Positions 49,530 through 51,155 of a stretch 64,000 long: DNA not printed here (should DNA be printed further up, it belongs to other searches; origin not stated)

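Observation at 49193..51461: Second, divergent NorC/NorB-like pair with a non-canonical metal-ligand set, next to an Rrf2 (NsrR-like) regulator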

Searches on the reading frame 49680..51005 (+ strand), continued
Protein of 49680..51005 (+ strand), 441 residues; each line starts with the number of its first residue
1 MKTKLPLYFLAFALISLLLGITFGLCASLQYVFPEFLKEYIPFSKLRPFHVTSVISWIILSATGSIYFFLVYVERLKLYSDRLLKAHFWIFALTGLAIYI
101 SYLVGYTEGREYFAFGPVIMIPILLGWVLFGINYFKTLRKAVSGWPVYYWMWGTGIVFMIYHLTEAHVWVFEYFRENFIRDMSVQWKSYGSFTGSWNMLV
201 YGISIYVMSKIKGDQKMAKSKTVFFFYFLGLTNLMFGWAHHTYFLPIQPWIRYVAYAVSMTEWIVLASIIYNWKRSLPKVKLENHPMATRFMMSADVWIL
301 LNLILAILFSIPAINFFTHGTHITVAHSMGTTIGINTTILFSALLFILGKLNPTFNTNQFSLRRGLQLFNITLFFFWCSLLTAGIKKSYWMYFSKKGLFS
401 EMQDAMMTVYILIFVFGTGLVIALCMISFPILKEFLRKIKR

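Call 60: find_homologous_proteins(query=P0181, max_evalue=1e-20)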
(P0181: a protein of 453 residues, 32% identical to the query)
Query P0181 (453 aa): 192 proteins with E <= 1e-20 among 8000 candidates; the best 120 are listed.
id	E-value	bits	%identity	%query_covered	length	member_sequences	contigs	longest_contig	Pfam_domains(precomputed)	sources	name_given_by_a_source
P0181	6.3e-291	983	100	100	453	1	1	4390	PF00115.26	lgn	-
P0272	1.2e-105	372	46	98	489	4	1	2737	PF00115.26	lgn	-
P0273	5.8e-105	370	46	99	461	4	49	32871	PF00115.26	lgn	-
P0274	1.3e-104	369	45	98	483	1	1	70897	PF00115.26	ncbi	-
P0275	1.1e-103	366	45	97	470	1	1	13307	PF00115.26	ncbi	-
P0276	1.9e-103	365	44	99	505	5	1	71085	PF00115.26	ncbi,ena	-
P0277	3.2e-103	364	45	99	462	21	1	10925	PF00115.26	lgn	-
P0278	6.0e-103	363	45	97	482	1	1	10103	PF00115.26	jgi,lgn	jgi:nitric oxide reductase subunit B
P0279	1.1e-102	362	45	98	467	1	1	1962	PF00115.26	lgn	-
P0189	1.6e-102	362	45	97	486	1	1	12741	PF00115.26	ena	-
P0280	3.4e-102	361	44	97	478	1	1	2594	PF00115.26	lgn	-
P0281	1.0e-100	356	44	100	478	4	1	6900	PF00115.26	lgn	-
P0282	1.1e-100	356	45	99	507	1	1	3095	PF00115.26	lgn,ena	-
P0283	2.4e-100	355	43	98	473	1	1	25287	PF00115.26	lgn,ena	-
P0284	5.2e-100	354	44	98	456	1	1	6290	PF00115.26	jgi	-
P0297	2.4e-95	338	42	99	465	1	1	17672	PF00115.26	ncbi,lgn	ncbi:MAG: cbb3-type cytochrome c oxidase subunit I [Acidobacteriota bacterium]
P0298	3.8e-95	338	43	96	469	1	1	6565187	PF00115.26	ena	-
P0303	2.4e-94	335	42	97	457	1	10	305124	PF00115.26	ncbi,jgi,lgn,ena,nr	ncbi:MAG: hypothetical protein CMJ84_15155 [Planctomycetes bacterium]|jgi:nitric oxide reductase sub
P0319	3.3e-91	325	43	96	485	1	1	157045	PF00115.26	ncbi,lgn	-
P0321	1.5e-90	322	43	96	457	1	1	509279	PF00115.26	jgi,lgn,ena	-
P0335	2.0e-87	312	43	85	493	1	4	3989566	PF00115.26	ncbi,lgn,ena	ncbi:MAG: cbb3-type cytochrome c oxidase subunit I [Planctomycetota bacterium]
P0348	3.7e-86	308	45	80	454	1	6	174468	PF00115.26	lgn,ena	-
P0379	2.4e-81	292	39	95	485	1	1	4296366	PF00115.26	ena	-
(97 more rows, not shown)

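Call 61: find_encoding_contigs(protein=P0303, flank=9000, max_places=2)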
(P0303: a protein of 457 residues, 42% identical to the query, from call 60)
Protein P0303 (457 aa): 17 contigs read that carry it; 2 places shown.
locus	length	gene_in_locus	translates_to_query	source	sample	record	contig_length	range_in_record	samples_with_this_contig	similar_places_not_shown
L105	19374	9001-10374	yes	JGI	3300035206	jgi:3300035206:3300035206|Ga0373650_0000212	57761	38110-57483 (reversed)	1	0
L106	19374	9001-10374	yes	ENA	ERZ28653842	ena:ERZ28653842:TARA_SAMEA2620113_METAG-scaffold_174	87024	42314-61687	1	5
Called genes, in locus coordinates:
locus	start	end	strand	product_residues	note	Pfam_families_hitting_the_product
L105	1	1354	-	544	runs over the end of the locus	?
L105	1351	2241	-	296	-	PF00034:Cytochrom_C (weak), PF13442:Cytochrome_CBB3 (faint), PF00034:Cytochrom_C (weak)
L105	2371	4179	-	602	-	PF07690:MFS_1, PF07681:DoxX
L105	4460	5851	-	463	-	PF00072:Response_reg, PF00158:Sigma54_activat, PF14532:Sigma54_activ_2, PF07728:AAA_5, PF25601:AAA_lid_14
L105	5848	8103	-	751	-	PF00672:HAMP, PF00512:HisKA, PF02518:HATPase_c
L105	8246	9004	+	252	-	PF13442:Cytochrome_CBB3, PF00034:Cytochrom_C (faint)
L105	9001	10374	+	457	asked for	PF00115:COX1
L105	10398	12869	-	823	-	PF01839:FG-GAP (faint), PF13517:FG-GAP_3, PF07593:UnbV_ASPIC, PF13432:TPR_16, PF14559:TPR_19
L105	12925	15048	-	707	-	PF13435:Cytochrome_C554 (faint)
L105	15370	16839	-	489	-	PF01425:Amidase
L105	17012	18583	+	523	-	PF01565:FAD_binding_4, PF02913:FAD-oxidase_C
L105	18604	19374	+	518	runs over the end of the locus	PF00890:FAD_binding_2 (faint), PF01266:DAO, PF12831:FAD_oxidored (faint), PF16901:DAO_C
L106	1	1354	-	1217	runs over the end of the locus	PF00384:Molybdopterin, PF28599:NarG_dom_V, PF01568:Molydop_binding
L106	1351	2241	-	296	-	PF00034:Cytochrom_C (weak), PF13442:Cytochrome_CBB3 (faint), PF00034:Cytochrom_C (weak)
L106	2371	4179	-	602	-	PF07690:MFS_1, PF07681:DoxX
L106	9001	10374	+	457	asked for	PF00115:COX1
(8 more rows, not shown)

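Call 62: find_encoding_contigs(protein=P0298, flank=9000, max_places=1)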
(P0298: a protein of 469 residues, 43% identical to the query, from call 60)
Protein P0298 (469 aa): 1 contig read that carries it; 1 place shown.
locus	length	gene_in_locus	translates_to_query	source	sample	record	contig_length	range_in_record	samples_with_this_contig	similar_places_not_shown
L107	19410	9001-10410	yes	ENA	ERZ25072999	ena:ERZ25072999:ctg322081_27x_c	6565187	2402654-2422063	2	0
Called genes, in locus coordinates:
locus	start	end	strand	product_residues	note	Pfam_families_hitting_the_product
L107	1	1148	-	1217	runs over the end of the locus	PF00384:Molybdopterin, PF28599:NarG_dom_V, PF01568:Molydop_binding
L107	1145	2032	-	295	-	PF13442:Cytochrome_CBB3 (faint), PF00034:Cytochrom_C (weak)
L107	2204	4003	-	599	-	PF07690:MFS_1, PF07681:DoxX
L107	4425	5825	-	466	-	PF00072:Response_reg, PF00158:Sigma54_activat, PF14532:Sigma54_activ_2, PF07728:AAA_5, PF25601:AAA_lid_14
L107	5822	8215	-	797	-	PF00672:HAMP, PF00512:HisKA, PF02518:HATPase_c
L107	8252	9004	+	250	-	PF00034:Cytochrom_C (faint), PF13442:Cytochrome_CBB3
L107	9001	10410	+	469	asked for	PF00115:COX1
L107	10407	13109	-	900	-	PF13517:FG-GAP_3 (faint), PF01839:FG-GAP (weak)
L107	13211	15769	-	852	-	PF13385:Laminin_G_3, PF02415:Chlam_PMP (faint)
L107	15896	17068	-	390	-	PF13243:SQHop_cyclase_C (faint)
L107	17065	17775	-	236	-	-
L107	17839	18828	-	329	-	PF01073:3Beta_HSD, PF01370:Epimerase, PF02719:Polysacc_synt_2 (weak), PF04321:RmlD_sub_bind, PF16363:GDP_Man_Dehyd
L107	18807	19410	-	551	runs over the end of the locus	PF03721:UDPG_MGDP_dh_N, PF00984:UDPG_MGDP_dh, PF03720:UDPG_MGDP_dh_C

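Call 63: find_encoding_contigs(protein=P0335, flank=9000, max_places=1)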
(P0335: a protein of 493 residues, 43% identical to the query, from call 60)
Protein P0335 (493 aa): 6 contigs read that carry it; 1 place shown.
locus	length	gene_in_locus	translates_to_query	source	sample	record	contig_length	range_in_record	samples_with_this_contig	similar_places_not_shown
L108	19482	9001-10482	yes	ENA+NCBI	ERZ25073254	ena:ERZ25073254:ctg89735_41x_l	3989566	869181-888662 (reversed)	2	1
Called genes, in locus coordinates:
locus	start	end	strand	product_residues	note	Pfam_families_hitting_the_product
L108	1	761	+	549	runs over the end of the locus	PF07690:MFS_1 (faint)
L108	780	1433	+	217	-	PF02085:Cytochrom_CIII (faint), PF14537:Cytochrom_c3_2 (faint), PF14522:Cytochrome_C7 (weak)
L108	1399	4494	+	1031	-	PF04879:Molybdop_Fe4S4 (weak), PF13187:Fer4_9 (faint), PF12838:Fer4_7 (weak), PF13183:Fer4_8 (weak), PF13247:Fer4_11 (weak)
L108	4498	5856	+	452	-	PF03916:NrfD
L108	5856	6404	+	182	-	PF11821:ActD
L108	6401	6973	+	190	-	PF13442:Cytochrome_CBB3, PF00034:Cytochrom_C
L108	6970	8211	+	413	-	-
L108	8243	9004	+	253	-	PF13442:Cytochrome_CBB3, PF00034:Cytochrom_C (faint)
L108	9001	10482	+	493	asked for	PF00115:COX1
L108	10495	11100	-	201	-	PF01814:Hemerythrin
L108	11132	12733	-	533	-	PF13372:Alginate_exp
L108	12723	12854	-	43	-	-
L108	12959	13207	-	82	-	-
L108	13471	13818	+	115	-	-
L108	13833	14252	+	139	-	-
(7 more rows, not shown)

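Call 64: find_encoding_contigs(protein=P0321, flank=9000, max_places=1)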
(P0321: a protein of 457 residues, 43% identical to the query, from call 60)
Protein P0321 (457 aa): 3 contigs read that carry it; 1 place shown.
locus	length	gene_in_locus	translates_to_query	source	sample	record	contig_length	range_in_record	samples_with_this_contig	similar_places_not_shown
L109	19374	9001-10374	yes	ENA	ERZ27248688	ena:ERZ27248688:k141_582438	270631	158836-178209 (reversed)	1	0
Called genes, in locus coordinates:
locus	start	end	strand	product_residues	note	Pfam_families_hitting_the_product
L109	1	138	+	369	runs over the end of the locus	-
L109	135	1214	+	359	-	PF01118:Semialdhyde_dh, PF22698:Semialdhyde_dhC_1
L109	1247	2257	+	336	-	PF02729:OTCace_N, PF00185:OTCace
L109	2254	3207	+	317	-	PF00696:AA_kinase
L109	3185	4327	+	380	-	PF04389:Peptidase_M28 (weak), PF01546:Peptidase_M20, PF07687:M20_dimer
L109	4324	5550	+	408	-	PF00206:Lyase_1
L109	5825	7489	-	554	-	PF13620:CarboxypepD_reg (weak), PF13715:CarbopepD_reg_2 (weak), PF22113:Mtrc-MtrF_II-IV_dom (faint)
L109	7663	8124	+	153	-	PF04545:Sigma70_r4 (faint), PF12844:HTH_19 (weak), PF13560:HTH_31, PF01381:HTH_3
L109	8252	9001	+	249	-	PF00034:Cytochrom_C (faint), PF13442:Cytochrome_CBB3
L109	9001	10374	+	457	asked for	PF00115:COX1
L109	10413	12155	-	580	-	PF01839:FG-GAP (faint), PF13517:FG-GAP_3, PF07593:UnbV_ASPIC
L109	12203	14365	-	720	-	PF22113:Mtrc-MtrF_II-IV_dom (faint), PF13435:Cytochrome_C554 (faint)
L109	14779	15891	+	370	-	PF01040:UbiA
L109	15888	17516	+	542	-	PF13231:PMT_2 (weak)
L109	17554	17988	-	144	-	PF02082:Rrf2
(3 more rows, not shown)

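Call 65: find_encoding_contigs(protein=P0379, flank=9000, max_places=1)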
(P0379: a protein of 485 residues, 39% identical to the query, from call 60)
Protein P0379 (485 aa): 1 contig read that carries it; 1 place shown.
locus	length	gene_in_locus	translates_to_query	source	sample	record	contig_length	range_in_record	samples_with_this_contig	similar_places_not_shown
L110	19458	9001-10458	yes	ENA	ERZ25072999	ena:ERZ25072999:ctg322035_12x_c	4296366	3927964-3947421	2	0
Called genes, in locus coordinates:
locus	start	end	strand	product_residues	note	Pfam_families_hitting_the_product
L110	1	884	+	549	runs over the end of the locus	PF07690:MFS_1 (faint)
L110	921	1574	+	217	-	PF14537:Cytochrom_c3_2 (faint), PF02085:Cytochrom_CIII (weak), PF14522:Cytochrome_C7 (weak)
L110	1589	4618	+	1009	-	PF13183:Fer4_8 (faint), PF13187:Fer4_9 (faint), PF00384:Molybdopterin (faint), PF12838:Fer4_7 (weak), PF13247:Fer4_11 (weak)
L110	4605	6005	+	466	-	PF03916:NrfD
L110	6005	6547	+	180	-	PF11821:ActD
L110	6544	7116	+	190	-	PF13442:Cytochrome_CBB3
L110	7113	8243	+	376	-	-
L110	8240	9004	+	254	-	PF13442:Cytochrome_CBB3, PF00034:Cytochrom_C (faint)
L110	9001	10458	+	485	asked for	PF00115:COX1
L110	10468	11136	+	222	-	PF04405:ScdA_N, PF01814:Hemerythrin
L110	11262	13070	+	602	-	PF01235:Na_Ala_symp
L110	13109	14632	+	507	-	PF00209:SNF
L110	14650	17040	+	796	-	PF15976:CooC_C (faint), PF02369:Big_1 (faint), PF09430:EMC7_beta-sandw (faint), PF22904:NOMO1-like_2nd (faint), PF13620:CarboxypepD_reg, PF13715:CarbopepD_reg_2 (weak)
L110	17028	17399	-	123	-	PF07238:PilZ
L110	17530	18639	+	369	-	PF00437:T2SSE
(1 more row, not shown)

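Call 66: find_encoding_contigs(protein=P0297, flank=9000, max_places=1)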
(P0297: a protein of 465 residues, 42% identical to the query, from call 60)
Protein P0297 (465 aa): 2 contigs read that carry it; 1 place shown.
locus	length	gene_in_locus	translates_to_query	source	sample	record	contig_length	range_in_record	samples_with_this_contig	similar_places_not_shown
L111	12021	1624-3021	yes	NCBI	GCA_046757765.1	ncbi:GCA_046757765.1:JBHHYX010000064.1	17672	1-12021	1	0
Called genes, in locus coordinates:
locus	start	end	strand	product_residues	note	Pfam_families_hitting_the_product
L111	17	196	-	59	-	-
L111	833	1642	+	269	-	PF13442:Cytochrome_CBB3, PF00034:Cytochrom_C (faint), PF13442:Cytochrome_CBB3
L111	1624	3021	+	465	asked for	PF00115:COX1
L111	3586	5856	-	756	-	PF00069:Pkinase, PF01636:APH (faint), PF07714:PK_Tyr_Ser-Thr, PF03109:ABC1 (weak), PF07719:TPR_2 (faint), PF00515:TPR_1 (faint), PF13181:TPR_8 (faint), PF13432:TPR_16 (weak), +3 more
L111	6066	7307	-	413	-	PF07394:DUF1501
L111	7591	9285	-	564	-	PF08811:DUF1800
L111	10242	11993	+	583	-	PF00664:ABC_membrane, PF00005:ABC_tran, PF02463:SMC_N (faint)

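Call 68: search_protein_families(library=pfam, proteins=[L063:11337-13142:+], max_evalue=10)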
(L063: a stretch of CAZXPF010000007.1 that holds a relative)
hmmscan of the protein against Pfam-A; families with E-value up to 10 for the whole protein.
L063:11337-13142:+ (601 aa): 1 family
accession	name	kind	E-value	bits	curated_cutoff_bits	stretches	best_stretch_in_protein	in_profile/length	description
PF09717.15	CPW_WPC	-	0.41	12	23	1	401-457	8-52/59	Plasmodium falciparum domain of unknown function (CPW_WPC)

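Call 73: find_encoding_contigs(protein=P0001, flank=6000, max_places=2)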
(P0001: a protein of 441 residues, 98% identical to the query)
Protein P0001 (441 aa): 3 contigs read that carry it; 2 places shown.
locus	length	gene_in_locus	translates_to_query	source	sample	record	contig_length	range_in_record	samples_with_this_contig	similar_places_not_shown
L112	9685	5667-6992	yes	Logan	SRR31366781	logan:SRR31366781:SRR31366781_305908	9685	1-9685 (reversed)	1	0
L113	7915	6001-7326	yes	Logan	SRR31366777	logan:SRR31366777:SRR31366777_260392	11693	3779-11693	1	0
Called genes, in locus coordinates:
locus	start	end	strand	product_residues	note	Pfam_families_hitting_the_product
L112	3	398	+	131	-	?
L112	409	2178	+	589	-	PF05762:VWA_CoxE (weak), PF00092:VWA (weak), PF13519:VWA_2 (faint)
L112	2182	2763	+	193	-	PF00510:COX3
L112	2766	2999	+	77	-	PF03626:COX4_pro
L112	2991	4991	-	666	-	PF13380:CoA_binding_2, PF13607:Succ_CoA_lig, PF13549:ATP-grasp_5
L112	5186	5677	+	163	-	PF00034:Cytochrom_C (weak), PF13442:Cytochrome_CBB3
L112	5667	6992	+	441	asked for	PF00115:COX1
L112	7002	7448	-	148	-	PF02082:Rrf2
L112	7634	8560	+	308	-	PF02445:NadA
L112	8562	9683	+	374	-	?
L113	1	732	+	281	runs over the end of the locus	PF00158:Sigma54_activat (faint), PF00004:AAA, PF07726:AAA_3 (weak), PF07728:AAA_5, PF08406:CbbQ_C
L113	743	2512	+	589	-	PF05762:VWA_CoxE (weak), PF00092:VWA (weak), PF13519:VWA_2 (faint)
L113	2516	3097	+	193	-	PF00510:COX3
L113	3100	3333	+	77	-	PF03626:COX4_pro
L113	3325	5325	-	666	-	PF13380:CoA_binding_2, PF13607:Succ_CoA_lig, PF13549:ATP-grasp_5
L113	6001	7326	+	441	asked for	PF00115:COX1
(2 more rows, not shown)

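Call 74: find_encoding_contigs(protein=P0002, flank=2000, max_places=1)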
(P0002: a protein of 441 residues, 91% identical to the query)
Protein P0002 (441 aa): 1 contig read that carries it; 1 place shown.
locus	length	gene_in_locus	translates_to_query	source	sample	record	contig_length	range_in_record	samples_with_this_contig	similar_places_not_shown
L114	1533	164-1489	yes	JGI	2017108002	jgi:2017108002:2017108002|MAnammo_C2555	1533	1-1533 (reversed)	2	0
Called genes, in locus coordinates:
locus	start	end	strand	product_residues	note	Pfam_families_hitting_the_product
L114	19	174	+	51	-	-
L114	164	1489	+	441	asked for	PF00115:COX1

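Call 90: search_protein_families(library=ncbifam, proteins=[L063:11337-13142:+, L028:11648-13465:+], max_evalue=1)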
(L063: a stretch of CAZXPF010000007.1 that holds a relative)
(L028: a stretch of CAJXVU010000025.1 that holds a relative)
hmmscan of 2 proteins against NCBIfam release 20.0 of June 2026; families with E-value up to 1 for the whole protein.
L063:11337-13142:+ (601 aa): 0 families

L028:11648-13465:+ (605 aa): 2 families
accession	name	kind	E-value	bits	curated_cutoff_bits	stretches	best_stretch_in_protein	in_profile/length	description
NF043078.1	MMSYN1_0168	equivalog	0.096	11.2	800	1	491-598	137-245/649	oligopeptide ABC transporter ATP-binding protein OppF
NF045650.1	CD1247_Nterm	equivalog_domain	0.1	13.2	30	0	527-550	5-28/70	CD1247 N-terminal domain-containing protein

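Call 91: search_solved_structures(query=L063:11337-13142:+, max_evalue=1)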
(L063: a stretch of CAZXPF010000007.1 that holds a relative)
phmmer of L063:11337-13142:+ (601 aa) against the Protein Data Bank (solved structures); distinct sequences matched with E-value up to 1: 0.

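Call 94: find_encoding_contigs(protein=P0319, flank=8000, max_places=1)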
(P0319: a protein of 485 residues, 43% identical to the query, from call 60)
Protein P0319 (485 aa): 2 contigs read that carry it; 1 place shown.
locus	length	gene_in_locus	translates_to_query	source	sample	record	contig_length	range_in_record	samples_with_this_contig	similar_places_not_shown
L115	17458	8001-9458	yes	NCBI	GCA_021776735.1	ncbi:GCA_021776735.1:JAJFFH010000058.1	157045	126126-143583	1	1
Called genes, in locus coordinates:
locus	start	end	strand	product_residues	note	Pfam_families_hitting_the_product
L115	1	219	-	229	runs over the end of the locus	PF13517:FG-GAP_3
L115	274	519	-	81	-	-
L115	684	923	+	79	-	-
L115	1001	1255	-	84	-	PF04255:DUF433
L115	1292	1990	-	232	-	PF13489:Methyltransf_23, PF13847:Methyltransf_31 (weak), PF08241:Methyltransf_11, PF08242:Methyltransf_12, PF13649:Methyltransf_25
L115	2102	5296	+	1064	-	PF04542:Sigma70_r2, PF04545:Sigma70_r4, PF08281:Sigma70_r4_2, PF10670:DUF4198 (faint), PF13620:CarboxypepD_reg (weak), PF15976:CooC_C (faint), PF13715:CarbopepD_reg_2 (faint), PF13620:CarboxypepD_reg, +2 more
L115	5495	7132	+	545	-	PF13180:PDZ_2, PF17820:PDZ_6 (weak)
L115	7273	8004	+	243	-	PF00034:Cytochrom_C (weak), PF13442:Cytochrome_CBB3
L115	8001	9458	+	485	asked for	PF00115:COX1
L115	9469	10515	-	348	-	PF13646:HEAT_2 (weak)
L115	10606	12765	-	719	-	PF00775:Dioxygenase_C (faint), PF10670:DUF4198 (faint), PF13620:CarboxypepD_reg (faint), PF13715:CarbopepD_reg_2 (faint), PF15976:CooC_C (faint), PF25020:TTR_TEN1-4 (faint), PF02369:Big_1 (faint), PF20598:DUF6795 (faint)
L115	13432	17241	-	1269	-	PF24807:WD40_CDC20-Fz, PF23414:Beta-prop_EML_2, PF24817:WD40_WDHD1_1st, PF25391:WD40_Gbeta, PF24814:WD40_Prp19, PF25173:Beta-prop_WDR3_1st, PF25174:Beta-prop_THOC3, PF25175:Beta-prop_WDR5, +108 more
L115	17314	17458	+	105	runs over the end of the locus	-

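Call 95: find_encoding_contigs(protein=P0348, flank=8000, max_places=1)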
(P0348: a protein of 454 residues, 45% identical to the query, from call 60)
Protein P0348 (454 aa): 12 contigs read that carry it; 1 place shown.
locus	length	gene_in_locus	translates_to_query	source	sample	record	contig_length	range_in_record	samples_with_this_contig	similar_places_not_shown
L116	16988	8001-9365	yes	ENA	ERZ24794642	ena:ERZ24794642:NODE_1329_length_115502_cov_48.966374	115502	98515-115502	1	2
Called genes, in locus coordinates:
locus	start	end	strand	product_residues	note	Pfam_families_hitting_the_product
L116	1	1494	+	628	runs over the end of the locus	PF00664:ABC_membrane, PF00005:ABC_tran, PF02463:SMC_N (faint)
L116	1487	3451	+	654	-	PF00884:Sulfatase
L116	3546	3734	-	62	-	-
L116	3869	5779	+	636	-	PF00246:Peptidase_M14, PF13620:CarboxypepD_reg (weak)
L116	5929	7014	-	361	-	PF02638:GHL10, PF13200:DUF4015 (weak)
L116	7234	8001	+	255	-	PF13442:Cytochrome_CBB3, PF00034:Cytochrom_C (faint)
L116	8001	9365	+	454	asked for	PF00115:COX1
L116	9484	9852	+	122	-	PF12728:HTH_17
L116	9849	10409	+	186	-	PF26412:BrxE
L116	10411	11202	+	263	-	PF08849:BrxA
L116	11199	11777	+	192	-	PF08747:BrxB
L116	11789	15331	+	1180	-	PF25792:BREX_BrxC_helical (faint), PF25791:WHD_BREX_BrxC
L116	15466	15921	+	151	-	PF05635:23S_rRNA_IVP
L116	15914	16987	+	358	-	?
